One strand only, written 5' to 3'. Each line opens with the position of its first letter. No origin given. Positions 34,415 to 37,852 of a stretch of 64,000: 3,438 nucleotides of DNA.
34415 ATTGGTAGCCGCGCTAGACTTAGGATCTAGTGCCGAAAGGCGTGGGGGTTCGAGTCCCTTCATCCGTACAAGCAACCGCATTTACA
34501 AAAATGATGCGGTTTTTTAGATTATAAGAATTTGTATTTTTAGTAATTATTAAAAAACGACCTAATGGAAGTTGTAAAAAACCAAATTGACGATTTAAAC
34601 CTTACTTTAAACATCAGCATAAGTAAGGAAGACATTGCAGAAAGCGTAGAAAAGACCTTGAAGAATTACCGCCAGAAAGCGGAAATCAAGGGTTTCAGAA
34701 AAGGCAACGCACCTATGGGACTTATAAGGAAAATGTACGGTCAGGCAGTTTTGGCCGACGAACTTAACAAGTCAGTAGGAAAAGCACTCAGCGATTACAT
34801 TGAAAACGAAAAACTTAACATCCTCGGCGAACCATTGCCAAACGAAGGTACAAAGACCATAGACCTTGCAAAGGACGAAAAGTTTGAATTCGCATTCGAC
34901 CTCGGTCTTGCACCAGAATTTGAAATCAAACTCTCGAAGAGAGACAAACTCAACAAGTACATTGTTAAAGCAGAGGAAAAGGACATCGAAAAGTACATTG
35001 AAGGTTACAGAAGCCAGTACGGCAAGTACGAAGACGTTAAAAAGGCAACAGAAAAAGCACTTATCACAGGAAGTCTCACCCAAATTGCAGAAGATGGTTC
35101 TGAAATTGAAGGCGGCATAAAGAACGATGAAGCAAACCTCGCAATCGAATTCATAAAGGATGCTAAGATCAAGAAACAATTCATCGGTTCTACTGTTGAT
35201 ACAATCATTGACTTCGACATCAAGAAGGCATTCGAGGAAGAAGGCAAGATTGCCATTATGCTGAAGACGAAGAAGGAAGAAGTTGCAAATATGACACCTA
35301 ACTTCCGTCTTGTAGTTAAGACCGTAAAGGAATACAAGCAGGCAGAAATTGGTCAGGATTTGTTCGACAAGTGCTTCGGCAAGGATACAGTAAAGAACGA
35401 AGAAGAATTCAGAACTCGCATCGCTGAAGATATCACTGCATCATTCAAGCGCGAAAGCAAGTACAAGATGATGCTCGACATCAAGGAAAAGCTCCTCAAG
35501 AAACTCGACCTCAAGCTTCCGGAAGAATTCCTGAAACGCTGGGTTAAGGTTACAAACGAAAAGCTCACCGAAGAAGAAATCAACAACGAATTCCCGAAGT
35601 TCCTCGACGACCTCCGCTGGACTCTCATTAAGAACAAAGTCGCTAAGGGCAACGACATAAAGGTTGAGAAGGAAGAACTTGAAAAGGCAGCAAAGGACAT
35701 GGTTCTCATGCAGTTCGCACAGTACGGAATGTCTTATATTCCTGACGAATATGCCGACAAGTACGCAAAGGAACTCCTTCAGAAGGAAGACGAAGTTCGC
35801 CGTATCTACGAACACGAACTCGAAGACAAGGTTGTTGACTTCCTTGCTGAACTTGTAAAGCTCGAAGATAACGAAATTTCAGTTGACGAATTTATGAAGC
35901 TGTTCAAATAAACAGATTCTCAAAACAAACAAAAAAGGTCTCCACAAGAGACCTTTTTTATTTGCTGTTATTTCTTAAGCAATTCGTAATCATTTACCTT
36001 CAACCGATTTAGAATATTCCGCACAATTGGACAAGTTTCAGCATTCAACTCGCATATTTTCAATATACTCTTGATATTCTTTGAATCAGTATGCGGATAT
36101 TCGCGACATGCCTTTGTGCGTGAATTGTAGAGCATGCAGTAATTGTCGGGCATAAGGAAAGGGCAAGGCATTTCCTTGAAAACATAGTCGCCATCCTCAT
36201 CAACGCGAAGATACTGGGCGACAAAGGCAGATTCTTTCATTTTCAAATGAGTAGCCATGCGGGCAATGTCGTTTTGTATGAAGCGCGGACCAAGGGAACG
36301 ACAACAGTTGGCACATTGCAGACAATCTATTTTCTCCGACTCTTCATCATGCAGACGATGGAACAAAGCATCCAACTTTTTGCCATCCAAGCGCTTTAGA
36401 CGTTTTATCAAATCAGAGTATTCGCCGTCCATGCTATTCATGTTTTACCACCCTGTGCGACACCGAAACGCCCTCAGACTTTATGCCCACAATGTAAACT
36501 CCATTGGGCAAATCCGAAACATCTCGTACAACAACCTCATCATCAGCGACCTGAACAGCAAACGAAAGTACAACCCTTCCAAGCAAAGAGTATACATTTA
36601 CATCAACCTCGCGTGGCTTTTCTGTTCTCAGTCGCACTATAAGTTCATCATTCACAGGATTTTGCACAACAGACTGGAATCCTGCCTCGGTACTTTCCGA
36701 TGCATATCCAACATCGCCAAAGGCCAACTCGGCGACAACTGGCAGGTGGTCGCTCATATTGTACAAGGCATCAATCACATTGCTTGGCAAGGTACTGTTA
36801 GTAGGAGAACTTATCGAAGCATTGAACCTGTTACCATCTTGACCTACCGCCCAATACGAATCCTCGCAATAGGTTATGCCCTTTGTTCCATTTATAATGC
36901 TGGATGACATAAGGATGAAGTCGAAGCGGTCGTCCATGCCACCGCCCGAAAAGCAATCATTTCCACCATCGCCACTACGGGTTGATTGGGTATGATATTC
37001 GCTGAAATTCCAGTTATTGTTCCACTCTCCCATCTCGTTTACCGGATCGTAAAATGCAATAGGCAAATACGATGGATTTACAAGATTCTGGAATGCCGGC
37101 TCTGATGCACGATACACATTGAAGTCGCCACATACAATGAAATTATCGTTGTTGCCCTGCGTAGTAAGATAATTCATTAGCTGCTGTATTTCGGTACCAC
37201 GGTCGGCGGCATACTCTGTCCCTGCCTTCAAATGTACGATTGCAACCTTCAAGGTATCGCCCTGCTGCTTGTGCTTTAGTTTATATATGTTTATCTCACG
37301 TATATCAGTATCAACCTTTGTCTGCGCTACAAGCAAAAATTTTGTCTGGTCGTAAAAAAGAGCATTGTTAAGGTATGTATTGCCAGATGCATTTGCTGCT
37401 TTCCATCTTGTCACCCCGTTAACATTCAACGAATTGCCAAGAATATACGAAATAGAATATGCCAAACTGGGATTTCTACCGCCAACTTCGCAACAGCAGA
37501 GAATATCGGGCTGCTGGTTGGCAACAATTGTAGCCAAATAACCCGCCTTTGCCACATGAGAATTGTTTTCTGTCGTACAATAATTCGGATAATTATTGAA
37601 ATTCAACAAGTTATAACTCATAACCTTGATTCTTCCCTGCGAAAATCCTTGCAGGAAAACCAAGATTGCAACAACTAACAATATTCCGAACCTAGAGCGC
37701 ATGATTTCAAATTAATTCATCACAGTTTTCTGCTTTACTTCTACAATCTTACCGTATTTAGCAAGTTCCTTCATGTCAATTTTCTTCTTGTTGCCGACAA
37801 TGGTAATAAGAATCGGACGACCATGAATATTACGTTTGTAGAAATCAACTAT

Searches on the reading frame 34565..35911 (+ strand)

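Call 57: search_protein_families(library=pfam, proteins=[window:34565-35911:+], max_evalue=0.00001)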
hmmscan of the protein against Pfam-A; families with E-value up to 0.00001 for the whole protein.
window:34565-35911:+ (448 aa): 2 families
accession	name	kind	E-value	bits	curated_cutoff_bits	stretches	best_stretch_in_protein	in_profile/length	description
PF05697.18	Trigger_N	-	2.7e-33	115.7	22.2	1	1-146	1-142/144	Bacterial trigger factor protein (TF)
PF05698.19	Trigger_C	-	3.2e-06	27.7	22.7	0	280-428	3-161/162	Bacterial trigger factor protein (TF) C-terminus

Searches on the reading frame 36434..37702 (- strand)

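Call 57: search_protein_families(library=pfam, proteins=[window:36434-37702:-], max_evalue=0.00001)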
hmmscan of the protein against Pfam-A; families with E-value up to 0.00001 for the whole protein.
window:36434-37702:- (422 aa): 2 families
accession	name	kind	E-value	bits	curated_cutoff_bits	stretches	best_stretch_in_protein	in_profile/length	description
PF18962.6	Por_Secre_tail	-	5.4e-09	36.7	27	1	348-418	4-73/75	Secretion system C-terminal sorting domain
PF03372.29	Exo_endo_phos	-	8.3e-08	32.7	24.5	1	28-242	1-179/225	Endonuclease/Exonuclease/phosphatase family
